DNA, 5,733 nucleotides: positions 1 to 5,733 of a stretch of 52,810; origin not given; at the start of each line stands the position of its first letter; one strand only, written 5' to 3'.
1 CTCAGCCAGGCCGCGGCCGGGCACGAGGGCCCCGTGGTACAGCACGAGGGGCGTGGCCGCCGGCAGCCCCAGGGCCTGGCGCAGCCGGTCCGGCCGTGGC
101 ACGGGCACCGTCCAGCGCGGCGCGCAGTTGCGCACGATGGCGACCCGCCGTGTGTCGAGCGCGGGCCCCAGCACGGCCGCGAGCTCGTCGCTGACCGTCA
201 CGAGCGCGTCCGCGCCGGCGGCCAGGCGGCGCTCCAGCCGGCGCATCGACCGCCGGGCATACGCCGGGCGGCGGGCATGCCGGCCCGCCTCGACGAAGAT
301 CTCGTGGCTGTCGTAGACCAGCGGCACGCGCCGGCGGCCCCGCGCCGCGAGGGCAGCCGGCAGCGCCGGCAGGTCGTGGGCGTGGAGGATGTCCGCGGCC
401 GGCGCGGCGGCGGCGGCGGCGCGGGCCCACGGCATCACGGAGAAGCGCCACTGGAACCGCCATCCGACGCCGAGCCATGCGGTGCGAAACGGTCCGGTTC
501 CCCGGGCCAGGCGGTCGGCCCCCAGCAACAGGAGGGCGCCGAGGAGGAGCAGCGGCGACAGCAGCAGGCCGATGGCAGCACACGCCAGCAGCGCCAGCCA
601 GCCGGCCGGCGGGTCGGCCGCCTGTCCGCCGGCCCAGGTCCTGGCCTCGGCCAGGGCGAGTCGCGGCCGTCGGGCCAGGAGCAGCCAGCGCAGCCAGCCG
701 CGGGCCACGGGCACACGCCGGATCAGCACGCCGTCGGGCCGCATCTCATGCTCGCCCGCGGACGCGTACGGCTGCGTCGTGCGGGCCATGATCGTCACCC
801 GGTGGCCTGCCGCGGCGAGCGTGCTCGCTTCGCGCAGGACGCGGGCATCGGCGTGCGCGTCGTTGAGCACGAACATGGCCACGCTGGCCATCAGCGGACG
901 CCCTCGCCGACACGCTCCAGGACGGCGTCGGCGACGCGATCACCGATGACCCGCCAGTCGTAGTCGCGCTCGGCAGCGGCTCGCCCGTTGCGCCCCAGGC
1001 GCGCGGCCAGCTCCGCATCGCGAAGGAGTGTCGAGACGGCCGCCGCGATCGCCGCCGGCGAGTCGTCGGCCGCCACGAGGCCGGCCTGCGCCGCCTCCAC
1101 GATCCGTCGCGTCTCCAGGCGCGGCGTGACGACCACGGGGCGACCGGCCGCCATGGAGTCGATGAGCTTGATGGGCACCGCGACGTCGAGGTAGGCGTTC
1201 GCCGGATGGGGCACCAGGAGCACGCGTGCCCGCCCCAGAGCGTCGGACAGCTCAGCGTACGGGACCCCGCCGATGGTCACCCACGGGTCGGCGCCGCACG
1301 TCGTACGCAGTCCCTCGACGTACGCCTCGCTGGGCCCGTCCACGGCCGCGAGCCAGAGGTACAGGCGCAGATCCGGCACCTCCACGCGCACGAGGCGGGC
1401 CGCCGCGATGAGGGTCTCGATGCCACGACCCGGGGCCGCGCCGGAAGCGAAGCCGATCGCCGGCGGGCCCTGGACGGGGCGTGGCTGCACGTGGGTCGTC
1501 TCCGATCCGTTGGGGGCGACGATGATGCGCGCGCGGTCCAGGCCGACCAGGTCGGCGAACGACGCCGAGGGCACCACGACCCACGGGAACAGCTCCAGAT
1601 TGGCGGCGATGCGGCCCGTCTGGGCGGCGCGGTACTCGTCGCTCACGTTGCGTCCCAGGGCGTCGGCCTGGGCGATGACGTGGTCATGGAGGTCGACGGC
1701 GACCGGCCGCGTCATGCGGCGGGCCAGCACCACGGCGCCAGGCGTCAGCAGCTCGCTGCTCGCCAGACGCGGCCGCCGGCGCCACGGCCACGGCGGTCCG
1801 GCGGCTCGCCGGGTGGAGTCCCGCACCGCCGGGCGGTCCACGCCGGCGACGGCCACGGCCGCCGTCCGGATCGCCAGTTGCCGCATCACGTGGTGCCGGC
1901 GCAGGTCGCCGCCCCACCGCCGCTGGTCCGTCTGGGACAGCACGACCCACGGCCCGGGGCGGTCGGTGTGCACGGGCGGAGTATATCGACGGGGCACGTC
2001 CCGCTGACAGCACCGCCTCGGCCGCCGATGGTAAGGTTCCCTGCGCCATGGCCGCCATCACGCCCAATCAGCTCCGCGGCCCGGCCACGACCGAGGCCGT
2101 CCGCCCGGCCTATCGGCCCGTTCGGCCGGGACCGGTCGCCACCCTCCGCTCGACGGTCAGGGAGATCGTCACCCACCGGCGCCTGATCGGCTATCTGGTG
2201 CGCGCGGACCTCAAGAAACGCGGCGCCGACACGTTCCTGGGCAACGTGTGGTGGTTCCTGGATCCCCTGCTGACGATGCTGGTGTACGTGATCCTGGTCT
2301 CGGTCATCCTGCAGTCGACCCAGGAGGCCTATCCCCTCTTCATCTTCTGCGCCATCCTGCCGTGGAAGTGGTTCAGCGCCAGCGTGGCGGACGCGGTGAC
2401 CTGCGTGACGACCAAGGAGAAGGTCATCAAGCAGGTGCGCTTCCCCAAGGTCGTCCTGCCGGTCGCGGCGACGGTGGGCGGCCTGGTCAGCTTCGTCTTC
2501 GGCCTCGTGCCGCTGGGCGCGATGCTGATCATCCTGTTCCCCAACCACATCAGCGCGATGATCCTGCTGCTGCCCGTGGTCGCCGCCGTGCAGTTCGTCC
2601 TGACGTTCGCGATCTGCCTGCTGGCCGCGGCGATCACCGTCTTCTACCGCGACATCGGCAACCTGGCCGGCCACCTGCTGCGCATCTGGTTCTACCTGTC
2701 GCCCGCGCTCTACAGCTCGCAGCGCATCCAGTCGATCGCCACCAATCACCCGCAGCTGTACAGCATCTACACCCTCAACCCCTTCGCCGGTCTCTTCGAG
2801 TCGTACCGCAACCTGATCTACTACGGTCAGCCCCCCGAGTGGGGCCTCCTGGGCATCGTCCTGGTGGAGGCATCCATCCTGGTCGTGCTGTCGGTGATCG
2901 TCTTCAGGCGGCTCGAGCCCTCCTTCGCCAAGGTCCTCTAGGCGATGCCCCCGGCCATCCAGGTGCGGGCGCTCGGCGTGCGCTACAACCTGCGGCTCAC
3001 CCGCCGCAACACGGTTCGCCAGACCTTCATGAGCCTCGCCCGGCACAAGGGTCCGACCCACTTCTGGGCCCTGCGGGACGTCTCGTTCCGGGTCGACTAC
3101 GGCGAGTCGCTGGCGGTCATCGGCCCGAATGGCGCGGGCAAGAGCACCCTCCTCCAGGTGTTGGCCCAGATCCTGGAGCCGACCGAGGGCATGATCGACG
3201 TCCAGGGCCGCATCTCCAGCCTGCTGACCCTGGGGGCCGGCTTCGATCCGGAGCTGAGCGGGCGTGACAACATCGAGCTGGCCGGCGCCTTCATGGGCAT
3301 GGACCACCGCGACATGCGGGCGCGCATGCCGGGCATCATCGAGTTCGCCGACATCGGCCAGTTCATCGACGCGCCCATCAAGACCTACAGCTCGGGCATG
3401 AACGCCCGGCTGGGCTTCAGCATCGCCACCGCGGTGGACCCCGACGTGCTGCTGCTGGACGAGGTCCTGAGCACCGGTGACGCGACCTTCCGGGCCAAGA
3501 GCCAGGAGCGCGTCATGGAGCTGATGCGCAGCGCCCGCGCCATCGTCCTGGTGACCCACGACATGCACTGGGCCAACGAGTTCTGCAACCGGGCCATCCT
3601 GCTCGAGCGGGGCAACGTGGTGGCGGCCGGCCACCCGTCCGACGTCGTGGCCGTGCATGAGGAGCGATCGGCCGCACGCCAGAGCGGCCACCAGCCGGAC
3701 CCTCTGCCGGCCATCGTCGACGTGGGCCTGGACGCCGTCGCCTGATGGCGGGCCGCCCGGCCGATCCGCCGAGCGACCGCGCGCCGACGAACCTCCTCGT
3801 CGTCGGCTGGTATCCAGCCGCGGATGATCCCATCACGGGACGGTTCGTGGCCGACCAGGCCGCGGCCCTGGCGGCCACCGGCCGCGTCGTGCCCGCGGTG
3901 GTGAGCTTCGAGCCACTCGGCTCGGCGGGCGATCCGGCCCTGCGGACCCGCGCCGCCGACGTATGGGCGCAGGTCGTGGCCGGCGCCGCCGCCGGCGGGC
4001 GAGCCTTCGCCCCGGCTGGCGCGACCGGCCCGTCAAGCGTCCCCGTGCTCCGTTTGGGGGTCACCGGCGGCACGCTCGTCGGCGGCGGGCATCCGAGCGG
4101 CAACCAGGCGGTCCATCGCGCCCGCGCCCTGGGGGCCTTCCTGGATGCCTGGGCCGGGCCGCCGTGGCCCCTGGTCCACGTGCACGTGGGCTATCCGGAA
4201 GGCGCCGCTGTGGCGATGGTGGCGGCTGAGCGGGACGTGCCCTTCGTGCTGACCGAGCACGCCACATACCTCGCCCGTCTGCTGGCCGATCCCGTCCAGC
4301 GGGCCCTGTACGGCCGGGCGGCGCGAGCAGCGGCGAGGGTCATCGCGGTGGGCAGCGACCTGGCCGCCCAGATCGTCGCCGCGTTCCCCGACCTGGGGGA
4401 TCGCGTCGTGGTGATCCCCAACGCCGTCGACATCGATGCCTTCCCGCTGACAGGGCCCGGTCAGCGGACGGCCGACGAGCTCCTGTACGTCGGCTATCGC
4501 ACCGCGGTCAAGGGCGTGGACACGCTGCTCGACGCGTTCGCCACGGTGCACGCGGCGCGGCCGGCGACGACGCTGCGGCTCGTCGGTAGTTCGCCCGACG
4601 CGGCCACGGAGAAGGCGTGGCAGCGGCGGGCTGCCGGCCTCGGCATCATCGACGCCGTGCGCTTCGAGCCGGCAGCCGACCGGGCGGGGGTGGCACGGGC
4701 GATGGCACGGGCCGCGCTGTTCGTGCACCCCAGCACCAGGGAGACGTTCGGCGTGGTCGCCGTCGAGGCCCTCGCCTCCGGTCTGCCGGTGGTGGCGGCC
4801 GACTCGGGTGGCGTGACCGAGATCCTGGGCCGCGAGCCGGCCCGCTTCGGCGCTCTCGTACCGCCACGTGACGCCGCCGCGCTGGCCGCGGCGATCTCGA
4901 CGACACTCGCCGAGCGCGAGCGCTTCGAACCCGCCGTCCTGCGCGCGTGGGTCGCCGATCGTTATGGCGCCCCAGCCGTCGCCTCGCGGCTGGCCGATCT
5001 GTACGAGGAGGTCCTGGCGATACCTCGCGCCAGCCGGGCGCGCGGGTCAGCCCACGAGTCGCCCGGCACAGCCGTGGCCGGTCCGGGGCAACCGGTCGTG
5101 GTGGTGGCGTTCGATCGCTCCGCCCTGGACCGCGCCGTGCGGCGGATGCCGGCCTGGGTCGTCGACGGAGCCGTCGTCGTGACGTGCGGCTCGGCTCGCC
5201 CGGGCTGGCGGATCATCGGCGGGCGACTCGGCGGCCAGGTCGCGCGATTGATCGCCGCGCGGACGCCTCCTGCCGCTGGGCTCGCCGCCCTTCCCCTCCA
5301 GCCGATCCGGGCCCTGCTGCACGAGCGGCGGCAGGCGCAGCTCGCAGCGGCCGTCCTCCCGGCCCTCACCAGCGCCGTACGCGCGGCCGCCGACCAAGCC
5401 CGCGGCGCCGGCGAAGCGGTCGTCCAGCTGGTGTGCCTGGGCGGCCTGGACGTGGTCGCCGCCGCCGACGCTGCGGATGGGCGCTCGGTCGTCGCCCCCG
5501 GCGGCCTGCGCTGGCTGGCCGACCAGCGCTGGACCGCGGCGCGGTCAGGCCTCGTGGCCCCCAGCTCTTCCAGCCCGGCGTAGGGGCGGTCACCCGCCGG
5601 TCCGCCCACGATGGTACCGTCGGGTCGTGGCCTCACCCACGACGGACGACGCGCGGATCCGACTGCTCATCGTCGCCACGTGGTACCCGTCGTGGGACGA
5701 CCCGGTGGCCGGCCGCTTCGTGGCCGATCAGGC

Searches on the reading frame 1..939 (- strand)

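Call 11: search_protein_families(library=pfam, proteins=[window:1-939:-], max_evalue=0.001)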
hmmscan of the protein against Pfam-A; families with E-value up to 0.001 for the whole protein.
window:1-939:- (313 aa): 2 families
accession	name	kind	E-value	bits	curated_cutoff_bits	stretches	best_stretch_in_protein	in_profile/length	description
PF13439.12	Glyco_transf_4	-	5.1e-16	59.6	28.5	1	154-271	46-164/170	Glycosyltransferase Family 4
PF13579.12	Glyco_trans_4_4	-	4.9e-15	56.7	29.7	2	145-269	36-155/158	Glycosyl transferase 4-like domain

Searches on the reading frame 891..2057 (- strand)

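Call 11: search_protein_families(library=pfam, proteins=[window:891-2057:-], max_evalue=0.001)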
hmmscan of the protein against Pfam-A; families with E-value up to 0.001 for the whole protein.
window:891-2057:- (388 aa): 3 families
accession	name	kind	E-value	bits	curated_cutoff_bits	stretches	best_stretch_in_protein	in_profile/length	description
PF13692.12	Glyco_trans_1_4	-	4.7e-15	56.5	27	1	199-347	2-142/142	Glycosyl transferases group 1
PF00534.26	Glycos_transf_1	-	6.4e-14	52.3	26.4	1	190-359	7-170/172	Glycosyl transferases group 1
PF13524.12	Glyco_trans_1_2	-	1.3e-08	35.3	25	1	249-369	14-136/144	Glycosyl transferase-like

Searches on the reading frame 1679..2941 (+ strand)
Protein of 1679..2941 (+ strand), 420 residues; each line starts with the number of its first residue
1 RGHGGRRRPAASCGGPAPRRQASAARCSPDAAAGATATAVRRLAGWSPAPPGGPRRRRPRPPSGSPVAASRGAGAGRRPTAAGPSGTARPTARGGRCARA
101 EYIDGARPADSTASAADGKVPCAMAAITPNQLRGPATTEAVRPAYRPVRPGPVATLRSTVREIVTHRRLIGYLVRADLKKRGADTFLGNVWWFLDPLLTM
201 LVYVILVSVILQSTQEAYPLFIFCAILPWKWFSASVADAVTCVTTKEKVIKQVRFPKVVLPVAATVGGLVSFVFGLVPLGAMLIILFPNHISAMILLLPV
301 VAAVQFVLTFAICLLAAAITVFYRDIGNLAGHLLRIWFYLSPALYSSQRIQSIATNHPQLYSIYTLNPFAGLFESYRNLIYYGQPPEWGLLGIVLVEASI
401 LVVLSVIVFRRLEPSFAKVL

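Call 11: search_protein_families(library=pfam, proteins=[window:1679-2941:+], max_evalue=0.001)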
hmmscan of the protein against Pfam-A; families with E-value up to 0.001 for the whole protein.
window:1679-2941:+ (420 aa): 1 family
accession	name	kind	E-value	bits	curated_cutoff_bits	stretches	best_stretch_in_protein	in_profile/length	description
PF01061.29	ABC2_membrane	-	5.2e-07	29.8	26.9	1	170-380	3-210/211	ABC-2 type transporter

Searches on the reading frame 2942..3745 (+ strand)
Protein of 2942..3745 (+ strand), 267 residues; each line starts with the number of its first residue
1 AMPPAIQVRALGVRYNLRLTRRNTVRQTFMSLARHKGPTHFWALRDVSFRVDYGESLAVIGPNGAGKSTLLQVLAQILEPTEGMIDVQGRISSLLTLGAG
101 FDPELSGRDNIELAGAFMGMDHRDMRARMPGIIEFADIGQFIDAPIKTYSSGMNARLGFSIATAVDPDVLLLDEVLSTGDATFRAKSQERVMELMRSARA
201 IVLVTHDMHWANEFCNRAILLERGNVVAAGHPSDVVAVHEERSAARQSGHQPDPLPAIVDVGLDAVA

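Call 11: search_protein_families(library=pfam, proteins=[window:2942-3745:+], max_evalue=0.001)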
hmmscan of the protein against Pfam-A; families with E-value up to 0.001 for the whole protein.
window:2942-3745:+ (267 aa): 4 families
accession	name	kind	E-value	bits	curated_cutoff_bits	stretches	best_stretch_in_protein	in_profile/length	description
PF00005.33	ABC_tran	-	7.9e-21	75.5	25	1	44-175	1-135/137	ABC transporter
PF13304.12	AAA_21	-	1e-07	32.8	27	1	58-88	3-42/304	AAA domain, putative AbiEii toxin, Type IV TA system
PF13191.12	AAA_16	-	4.5e-06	27.7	32.6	1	54-213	24-146/167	AAA ATPase domain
PF13555.12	AAA_29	-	5.6e-05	23.2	27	1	47-82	15-50/61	P-loop containing region of AAA domain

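Call 78: find_related_loci(query=window:2942-3745:+, collection=metagenome_contigs, flank=10000)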
Query window:2942-3745:+ (267 aa) in metagenome_contigs; peptide patterns used: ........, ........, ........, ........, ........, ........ (x = any residue, [..] = any of these).
401 stretches matched a pattern; 132 encode a relative of the query (tblastn E <= 1e-3); the best 80 are kept; 80 distinct loci.
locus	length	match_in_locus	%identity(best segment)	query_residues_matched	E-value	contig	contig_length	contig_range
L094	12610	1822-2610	77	2-263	2e-132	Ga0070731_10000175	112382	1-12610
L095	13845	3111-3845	75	1-244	2e-120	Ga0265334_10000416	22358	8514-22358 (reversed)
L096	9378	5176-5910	75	1-244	2e-120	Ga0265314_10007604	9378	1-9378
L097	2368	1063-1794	73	1-243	6e-125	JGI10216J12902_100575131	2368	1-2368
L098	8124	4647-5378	74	1-243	2e-118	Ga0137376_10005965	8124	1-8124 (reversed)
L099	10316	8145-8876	74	1-243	2e-118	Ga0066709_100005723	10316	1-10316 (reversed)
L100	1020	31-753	74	5-244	1e-128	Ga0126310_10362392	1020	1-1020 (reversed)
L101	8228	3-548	96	86-267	2e-113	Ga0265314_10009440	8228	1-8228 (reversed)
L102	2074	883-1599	71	6-243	6e-120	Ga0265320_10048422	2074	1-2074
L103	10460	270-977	72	5-239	6e-113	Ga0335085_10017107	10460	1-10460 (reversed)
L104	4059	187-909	68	3-243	8e-114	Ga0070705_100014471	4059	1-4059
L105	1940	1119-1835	71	6-243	2e-119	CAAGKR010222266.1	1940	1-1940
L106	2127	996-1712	70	6-243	1e-118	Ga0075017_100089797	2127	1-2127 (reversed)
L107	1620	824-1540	70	6-243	1e-120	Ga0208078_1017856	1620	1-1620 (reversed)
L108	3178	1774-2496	68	3-243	1e-114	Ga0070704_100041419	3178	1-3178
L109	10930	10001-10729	69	3-244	2e-111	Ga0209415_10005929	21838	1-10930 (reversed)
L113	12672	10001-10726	67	2-243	9e-109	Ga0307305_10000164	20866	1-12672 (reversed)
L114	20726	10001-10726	67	2-243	3e-110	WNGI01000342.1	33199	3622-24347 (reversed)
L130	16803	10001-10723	71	5-243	2e-103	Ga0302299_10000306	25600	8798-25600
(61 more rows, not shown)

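Call 81: search_protein_families(library=pfam, proteins=[L114:6706-9039:+, L114:5475-6806:-, L114:648-2672:-, L130:7683-8861:-, L130:3805-5472:+, L130:2093-3670:-, L130:1201-2115:-, L109:6325-8073:-, L109:5122-6321:-, L109:4352-5161:+], max_evalue=0.0001)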
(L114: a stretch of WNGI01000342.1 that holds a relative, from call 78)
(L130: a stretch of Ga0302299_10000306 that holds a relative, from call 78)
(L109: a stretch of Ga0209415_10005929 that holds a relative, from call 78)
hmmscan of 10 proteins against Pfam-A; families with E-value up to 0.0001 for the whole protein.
L114:6706-9039:+ (777 aa): 1 family
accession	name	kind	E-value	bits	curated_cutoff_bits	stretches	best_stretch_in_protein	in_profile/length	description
PF13231.12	PMT_2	-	8.6e-08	33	26.1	1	102-257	2-160/160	Dolichyl-phosphate-mannose-protein mannosyltransferase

L114:5475-6806:- (443 aa): 5 families
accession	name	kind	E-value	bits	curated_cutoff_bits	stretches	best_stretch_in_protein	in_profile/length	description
PF13692.12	Glyco_trans_1_4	-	8.7e-21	75.1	27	1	239-384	3-141/142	Glycosyl transferases group 1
PF13579.12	Glyco_trans_4_4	-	1.1e-16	62.1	29.7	1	45-215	6-157/158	Glycosyl transferase 4-like domain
PF00534.26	Glycos_transf_1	-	5.1e-13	49.3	26.4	1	237-396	15-169/172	Glycosyl transferases group 1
PF13439.12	Glyco_transf_4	-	8.9e-12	45.8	28.5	1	46-215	8-164/170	Glycosyltransferase Family 4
PF13524.12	Glyco_trans_1_2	-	4.8e-10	40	25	1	262-412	9-142/144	Glycosyl transferase-like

L114:648-2672:- (674 aa): 0 families

L130:7683-8861:- (392 aa): 5 families
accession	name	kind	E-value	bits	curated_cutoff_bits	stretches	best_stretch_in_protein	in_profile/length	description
PF13579.12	Glyco_trans_4_4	-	2.9e-21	76.9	29.7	1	14-184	6-157/158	Glycosyl transferase 4-like domain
PF13692.12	Glyco_trans_1_4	-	4.8e-19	69.5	27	1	208-354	3-142/142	Glycosyl transferases group 1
PF13439.12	Glyco_transf_4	-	7.5e-17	62.3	28.5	1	15-185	8-165/170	Glycosyltransferase Family 4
PF00534.26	Glycos_transf_1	-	1.3e-13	51.3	26.4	1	208-360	17-164/172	Glycosyl transferases group 1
PF13524.12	Glyco_trans_1_2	-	2.6e-09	37.6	25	1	237-370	14-128/144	Glycosyl transferase-like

L130:3805-5472:+ (555 aa): 0 families

L130:2093-3670:- (525 aa): 1 family
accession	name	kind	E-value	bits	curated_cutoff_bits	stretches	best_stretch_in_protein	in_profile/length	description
PF20254.3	DMFA2_C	-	5.3e-54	184.5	27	1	164-495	33-369/374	N,N-dimethylformamidase beta subunit-like, C-terminal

L130:1201-2115:- (304 aa): 5 families
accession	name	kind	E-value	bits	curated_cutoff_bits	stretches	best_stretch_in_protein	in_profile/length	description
PF13649.12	Methyltransf_25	-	6.4e-14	52.9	27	1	90-184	1-97/97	Methyltransferase domain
PF13489.12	Methyltransf_23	-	3.8e-11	43.4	27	1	71-193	7-121/164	Methyltransferase domain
PF08241.18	Methyltransf_11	-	1.3e-10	42.2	21.2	1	92-187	2-94/95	Methyltransferase domain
PF08242.18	Methyltransf_12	-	1.5e-10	42.1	30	1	92-186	2-98/98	Methyltransferase domain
PF13847.12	Methyltransf_31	-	3.6e-05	23.9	27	1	89-192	6-113/145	Methyltransferase domain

L109:6325-8073:- (582 aa): 1 family
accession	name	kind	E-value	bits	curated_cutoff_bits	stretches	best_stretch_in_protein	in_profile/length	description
PF13692.12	Glyco_trans_1_4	-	9.2e-05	23.2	27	0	221-356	2-125/142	Glycosyl transferases group 1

L109:5122-6321:- (399 aa): 5 families
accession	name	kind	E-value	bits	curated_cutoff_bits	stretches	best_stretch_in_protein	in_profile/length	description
PF13579.12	Glyco_trans_4_4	-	6.4e-21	75.8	29.7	1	21-191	6-157/158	Glycosyl transferase 4-like domain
PF13439.12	Glyco_transf_4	-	1.6e-16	61.2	28.5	1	23-191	9-164/170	Glycosyltransferase Family 4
PF13692.12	Glyco_trans_1_4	-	3.8e-15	56.8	27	1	215-359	3-140/142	Glycosyl transferases group 1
PF00534.26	Glycos_transf_1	-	5.2e-11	42.8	26.4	1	213-362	15-159/172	Glycosyl transferases group 1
PF13524.12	Glyco_trans_1_2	-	1.2e-10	41.9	25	1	235-379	6-130/144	Glycosyl transferase-like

L109:4352-5161:+ (269 aa): 0 families

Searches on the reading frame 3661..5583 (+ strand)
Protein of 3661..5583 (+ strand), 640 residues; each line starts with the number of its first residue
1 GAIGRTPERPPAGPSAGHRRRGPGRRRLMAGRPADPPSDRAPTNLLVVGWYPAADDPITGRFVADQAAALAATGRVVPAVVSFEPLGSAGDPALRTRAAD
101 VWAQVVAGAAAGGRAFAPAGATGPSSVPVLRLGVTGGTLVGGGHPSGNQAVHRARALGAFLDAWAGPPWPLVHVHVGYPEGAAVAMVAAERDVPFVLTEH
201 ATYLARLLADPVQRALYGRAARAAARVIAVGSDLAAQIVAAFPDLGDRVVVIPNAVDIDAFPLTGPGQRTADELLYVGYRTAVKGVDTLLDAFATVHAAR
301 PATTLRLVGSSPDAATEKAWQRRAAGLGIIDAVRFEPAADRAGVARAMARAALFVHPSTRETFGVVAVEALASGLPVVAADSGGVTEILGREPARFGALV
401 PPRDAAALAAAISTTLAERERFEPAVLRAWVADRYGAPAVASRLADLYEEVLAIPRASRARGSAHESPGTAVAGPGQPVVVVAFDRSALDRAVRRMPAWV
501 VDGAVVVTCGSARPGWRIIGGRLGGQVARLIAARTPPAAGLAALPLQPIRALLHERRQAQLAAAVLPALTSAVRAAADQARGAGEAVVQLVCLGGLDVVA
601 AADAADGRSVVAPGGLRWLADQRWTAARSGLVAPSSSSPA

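Call 11: search_protein_families(library=pfam, proteins=[window:3661-5583:+], max_evalue=0.001)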
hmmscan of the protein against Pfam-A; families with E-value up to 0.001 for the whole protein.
window:3661-5583:+ (640 aa): 4 families
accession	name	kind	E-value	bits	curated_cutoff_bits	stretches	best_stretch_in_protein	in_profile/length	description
PF13692.12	Glyco_trans_1_4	-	6.9e-28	98.1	27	1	273-417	3-141/142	Glycosyl transferases group 1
PF00534.26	Glycos_transf_1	-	3.8e-27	95.3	26.4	1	273-420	17-160/172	Glycosyl transferases group 1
PF20706.3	GT4-conflict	-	6.3e-18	65.4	26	1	219-421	142-360/385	Family 4 Glycosyltransferase in conflict systems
PF13439.12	Glyco_transf_4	-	3.4e-14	53.7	28.5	1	131-259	38-169/170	Glycosyltransferase Family 4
